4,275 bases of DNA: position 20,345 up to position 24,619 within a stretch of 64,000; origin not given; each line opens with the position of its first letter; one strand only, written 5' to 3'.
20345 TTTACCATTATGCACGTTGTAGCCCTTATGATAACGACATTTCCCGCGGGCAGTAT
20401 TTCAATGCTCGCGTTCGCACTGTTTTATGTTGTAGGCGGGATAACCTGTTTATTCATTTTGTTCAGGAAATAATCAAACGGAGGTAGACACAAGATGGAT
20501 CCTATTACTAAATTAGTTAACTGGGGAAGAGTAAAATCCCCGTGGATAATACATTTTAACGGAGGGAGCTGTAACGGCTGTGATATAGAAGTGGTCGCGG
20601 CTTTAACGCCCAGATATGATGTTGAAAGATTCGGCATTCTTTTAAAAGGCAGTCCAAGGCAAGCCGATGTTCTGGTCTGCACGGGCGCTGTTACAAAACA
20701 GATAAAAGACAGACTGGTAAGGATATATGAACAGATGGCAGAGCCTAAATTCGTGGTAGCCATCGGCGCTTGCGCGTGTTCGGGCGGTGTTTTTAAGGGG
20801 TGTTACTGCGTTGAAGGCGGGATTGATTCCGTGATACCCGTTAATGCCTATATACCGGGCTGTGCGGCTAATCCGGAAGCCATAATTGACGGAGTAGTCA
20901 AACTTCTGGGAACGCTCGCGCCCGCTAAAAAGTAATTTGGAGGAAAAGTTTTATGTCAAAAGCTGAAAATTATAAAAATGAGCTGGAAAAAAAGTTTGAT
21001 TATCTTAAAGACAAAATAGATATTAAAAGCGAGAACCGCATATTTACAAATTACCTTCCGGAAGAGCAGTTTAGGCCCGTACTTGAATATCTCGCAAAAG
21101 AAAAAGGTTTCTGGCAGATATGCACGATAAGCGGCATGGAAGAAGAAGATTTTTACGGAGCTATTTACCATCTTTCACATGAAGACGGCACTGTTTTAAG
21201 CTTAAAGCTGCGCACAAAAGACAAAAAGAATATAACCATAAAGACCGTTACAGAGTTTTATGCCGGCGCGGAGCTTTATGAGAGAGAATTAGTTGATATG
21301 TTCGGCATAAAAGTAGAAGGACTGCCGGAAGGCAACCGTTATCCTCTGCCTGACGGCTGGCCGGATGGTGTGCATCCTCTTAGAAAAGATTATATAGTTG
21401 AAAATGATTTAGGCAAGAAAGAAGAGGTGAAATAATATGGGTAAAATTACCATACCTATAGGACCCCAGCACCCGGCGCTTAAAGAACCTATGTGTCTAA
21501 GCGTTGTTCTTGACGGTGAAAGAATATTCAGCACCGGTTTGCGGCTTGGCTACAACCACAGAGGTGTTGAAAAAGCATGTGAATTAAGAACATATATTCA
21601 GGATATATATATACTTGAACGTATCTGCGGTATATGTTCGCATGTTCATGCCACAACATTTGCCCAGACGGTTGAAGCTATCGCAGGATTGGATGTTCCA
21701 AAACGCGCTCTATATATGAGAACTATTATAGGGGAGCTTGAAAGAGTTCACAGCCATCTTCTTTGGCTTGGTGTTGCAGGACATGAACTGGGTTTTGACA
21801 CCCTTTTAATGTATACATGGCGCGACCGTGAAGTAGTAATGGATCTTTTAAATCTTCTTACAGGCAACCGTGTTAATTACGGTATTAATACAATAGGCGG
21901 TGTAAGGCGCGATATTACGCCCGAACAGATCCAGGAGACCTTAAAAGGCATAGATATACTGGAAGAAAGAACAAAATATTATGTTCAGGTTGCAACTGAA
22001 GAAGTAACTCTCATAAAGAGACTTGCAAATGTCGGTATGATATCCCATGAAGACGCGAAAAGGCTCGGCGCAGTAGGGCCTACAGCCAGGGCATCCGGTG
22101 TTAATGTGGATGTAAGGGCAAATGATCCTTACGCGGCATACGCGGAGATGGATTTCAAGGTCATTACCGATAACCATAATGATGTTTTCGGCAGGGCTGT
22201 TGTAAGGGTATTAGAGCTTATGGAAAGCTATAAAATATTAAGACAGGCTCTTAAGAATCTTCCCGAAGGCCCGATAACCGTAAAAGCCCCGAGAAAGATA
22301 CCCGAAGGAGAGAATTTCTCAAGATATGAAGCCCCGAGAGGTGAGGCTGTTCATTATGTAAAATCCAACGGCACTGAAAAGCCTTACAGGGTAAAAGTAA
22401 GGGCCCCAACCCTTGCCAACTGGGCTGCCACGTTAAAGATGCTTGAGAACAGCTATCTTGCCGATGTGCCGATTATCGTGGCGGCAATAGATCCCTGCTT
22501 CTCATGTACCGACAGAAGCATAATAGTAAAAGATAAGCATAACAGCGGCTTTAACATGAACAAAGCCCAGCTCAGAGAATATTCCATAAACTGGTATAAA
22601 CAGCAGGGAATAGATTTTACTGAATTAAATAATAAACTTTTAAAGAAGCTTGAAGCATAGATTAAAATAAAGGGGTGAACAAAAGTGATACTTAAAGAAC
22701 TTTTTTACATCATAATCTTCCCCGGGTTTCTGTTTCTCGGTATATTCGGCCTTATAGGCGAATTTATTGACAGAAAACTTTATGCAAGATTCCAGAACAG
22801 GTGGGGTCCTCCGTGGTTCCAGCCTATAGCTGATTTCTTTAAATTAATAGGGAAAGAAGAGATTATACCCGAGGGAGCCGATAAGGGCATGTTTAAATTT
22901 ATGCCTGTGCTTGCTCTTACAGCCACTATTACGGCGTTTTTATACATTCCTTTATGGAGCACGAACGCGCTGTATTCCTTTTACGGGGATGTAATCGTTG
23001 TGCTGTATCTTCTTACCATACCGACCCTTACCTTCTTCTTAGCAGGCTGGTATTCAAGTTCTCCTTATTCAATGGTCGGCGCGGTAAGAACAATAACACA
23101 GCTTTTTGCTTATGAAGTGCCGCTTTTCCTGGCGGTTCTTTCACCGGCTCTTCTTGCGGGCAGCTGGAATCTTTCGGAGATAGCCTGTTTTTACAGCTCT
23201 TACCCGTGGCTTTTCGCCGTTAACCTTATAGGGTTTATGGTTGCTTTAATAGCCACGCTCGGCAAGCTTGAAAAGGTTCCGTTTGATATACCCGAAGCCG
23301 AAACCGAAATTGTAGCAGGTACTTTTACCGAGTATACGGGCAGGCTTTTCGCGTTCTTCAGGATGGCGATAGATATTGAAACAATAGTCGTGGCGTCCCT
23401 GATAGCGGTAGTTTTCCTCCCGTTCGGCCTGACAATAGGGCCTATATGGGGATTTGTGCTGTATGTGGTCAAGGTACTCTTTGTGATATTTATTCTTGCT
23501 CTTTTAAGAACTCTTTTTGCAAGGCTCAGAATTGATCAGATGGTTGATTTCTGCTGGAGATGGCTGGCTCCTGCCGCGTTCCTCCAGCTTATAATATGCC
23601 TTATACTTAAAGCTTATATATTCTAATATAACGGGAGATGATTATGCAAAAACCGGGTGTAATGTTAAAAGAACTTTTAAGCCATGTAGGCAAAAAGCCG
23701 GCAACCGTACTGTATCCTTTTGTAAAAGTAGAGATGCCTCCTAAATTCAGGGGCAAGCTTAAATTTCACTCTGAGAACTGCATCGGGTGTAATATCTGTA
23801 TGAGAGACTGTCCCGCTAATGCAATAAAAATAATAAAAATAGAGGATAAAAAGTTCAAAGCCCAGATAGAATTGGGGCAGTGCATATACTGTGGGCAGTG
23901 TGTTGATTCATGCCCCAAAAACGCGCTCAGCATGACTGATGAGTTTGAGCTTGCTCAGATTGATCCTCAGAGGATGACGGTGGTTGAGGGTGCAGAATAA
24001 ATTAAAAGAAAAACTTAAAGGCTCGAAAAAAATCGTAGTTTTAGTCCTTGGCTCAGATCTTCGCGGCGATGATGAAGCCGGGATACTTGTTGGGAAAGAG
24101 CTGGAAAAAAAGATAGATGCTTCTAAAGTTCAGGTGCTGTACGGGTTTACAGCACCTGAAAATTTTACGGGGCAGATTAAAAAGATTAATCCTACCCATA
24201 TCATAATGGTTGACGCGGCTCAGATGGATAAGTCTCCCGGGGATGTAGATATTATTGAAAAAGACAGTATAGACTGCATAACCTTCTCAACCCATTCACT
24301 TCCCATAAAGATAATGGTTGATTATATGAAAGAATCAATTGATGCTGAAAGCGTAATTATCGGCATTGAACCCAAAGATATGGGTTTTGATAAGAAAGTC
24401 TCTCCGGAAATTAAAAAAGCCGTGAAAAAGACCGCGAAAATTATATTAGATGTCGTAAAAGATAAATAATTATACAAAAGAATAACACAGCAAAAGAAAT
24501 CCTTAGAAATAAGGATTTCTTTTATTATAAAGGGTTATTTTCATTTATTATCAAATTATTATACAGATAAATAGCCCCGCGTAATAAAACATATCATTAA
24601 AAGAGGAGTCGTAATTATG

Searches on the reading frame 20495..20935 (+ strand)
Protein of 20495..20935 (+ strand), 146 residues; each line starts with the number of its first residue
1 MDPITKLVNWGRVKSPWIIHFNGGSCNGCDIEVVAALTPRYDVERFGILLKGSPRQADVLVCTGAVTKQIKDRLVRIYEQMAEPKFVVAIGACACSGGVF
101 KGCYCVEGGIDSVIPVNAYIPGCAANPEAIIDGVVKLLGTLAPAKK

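Call 14: search_protein_families(library=pfam, proteins=[window:20495-20935:+], max_evalue=0.001)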
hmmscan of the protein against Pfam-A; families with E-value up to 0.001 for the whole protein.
window:20495-20935:+ (146 aa): 1 family
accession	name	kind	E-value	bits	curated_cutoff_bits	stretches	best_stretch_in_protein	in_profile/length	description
PF01058.29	Oxidored_q6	-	7.1e-31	107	27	1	26-137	1-128/128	NADH ubiquinone oxidoreductase, 20 Kd subunit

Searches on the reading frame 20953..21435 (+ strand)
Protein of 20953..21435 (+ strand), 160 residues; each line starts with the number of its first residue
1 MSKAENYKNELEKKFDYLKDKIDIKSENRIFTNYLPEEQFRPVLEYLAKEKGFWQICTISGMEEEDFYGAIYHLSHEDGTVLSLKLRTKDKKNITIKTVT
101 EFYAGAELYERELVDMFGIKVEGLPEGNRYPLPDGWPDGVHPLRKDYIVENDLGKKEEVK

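Call 14: search_protein_families(library=pfam, proteins=[window:20953-21435:+], max_evalue=0.001)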
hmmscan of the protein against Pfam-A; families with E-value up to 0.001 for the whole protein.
window:20953-21435:+ (160 aa): 1 family
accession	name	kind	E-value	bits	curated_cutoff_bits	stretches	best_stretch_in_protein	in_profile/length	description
PF00329.25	Complex1_30kDa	-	1.8e-24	87.1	22.5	1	35-150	3-121/124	Respiratory-chain NADH dehydrogenase, 30 Kd subunit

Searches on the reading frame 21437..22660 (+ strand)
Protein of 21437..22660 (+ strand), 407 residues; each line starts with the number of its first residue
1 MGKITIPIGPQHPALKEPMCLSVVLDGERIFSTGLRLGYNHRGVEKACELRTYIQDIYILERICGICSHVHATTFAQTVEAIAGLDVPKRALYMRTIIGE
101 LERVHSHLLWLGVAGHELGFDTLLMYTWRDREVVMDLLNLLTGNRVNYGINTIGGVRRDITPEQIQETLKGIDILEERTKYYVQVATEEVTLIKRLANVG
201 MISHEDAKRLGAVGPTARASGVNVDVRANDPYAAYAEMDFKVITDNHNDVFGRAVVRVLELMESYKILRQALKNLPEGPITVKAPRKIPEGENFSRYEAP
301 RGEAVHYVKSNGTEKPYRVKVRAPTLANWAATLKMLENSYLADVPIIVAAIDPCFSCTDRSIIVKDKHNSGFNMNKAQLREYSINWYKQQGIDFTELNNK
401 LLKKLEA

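Call 14: search_protein_families(library=pfam, proteins=[window:21437-22660:+], max_evalue=0.001)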
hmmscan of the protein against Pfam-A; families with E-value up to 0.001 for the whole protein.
window:21437-22660:+ (407 aa): 2 families
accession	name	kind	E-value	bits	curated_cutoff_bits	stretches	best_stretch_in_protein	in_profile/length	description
PF00346.24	Complex1_49kDa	-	1.6e-72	244.2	24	2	118-287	2-171/271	Respiratory-chain NADH dehydrogenase, 49 Kd subunit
PF00374.24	NiFeSe_Hases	-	2.4e-13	50.3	25.8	1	42-110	1-69/508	Nickel-dependent hydrogenase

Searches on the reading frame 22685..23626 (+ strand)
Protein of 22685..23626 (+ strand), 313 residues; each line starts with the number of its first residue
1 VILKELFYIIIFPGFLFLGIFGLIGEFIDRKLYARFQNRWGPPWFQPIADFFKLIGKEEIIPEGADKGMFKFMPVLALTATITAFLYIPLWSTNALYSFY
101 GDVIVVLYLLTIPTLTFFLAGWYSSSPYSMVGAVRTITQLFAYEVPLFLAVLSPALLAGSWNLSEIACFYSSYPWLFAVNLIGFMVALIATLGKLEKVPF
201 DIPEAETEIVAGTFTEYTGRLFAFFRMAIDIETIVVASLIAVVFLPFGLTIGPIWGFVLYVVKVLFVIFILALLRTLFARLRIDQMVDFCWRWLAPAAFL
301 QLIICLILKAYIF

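Call 14: search_protein_families(library=pfam, proteins=[window:22685-23626:+], max_evalue=0.001)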
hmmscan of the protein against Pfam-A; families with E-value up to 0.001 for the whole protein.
window:22685-23626:+ (313 aa): 1 family
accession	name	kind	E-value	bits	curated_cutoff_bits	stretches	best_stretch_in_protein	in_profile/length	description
PF00146.26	NADHdh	-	5.6e-80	269.3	27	1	17-305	9-297/298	NADH dehydrogenase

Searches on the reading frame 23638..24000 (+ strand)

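Call 14: search_protein_families(library=pfam, proteins=[window:23638-24000:+], max_evalue=0.001)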
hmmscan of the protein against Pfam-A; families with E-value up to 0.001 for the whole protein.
window:23638-24000:+ (120 aa): 15 families
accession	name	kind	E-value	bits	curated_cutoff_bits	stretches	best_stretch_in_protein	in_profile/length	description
PF00037.32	Fer4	-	1.3e-14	53.8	21.1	2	77-97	3-23/24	4Fe-4S binding domain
PF12838.12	Fer4_7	-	6.8e-12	46.1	27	1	47-96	1-52/52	4Fe-4S dicluster domain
PF13237.11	Fer4_10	-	1.3e-10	41.4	25.5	1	42-93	3-53/53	4Fe-4S dicluster domain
PF13187.11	Fer4_9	-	1.8e-10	41.1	27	1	47-96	1-51/52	4Fe-4S dicluster domain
PF13484.11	Fer4_16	-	9.1e-10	39.6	30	1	81-105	1-24/66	4Fe-4S double cluster binding domain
PF14697.11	Fer4_21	-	1.5e-09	38.3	35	1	44-99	4-59/59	4Fe-4S dicluster domain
PF12837.12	Fer4_6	-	2.3e-09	37.2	25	1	46-63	7-24/24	4Fe-4S binding domain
PF12797.12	Fer4_2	-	1.9e-07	31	24.5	1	42-60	4-22/22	4Fe-4S binding domain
PF12800.12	Fer4_4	-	6.1e-06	26.6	24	0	82-94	4-16/17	4Fe-4S binding domain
PF17179.9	Fer4_22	-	2.8e-05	25.3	27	0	42-61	75-94/95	4Fe-4S dicluster domain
PF25160.1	LdpA_Fe-S-bd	-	4.7e-05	23.5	27.6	1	54-99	9-45/49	LdpA Fe-S cluster-binding domain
PF13534.11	Fer4_17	-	4.9e-05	24.2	22.2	0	47-95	1-59/61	4Fe-4S dicluster domain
PF13183.11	Fer4_8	-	0.00013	22.9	27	0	46-95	3-67/68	4Fe-4S dicluster domain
PF12798.12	Fer4_3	-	0.00042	21.4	27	0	82-96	1-15/15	4Fe-4S binding domain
PF05187.19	Fer4_ETF_QO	-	0.00075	20.1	24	0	56-93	48-86/104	Electron transfer flavoprotein-ubiquinone oxidoreductase, 4Fe-4S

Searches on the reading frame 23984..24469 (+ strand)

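Call 14: search_protein_families(library=pfam, proteins=[window:23984-24469:+], max_evalue=0.001)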
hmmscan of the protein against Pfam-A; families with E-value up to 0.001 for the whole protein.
window:23984-24469:+ (161 aa): 1 family
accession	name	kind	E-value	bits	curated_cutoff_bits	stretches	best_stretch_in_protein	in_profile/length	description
PF01750.23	HycI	-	1.5e-20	73.8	23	1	35-156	2-129/130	Hydrogenase maturation protease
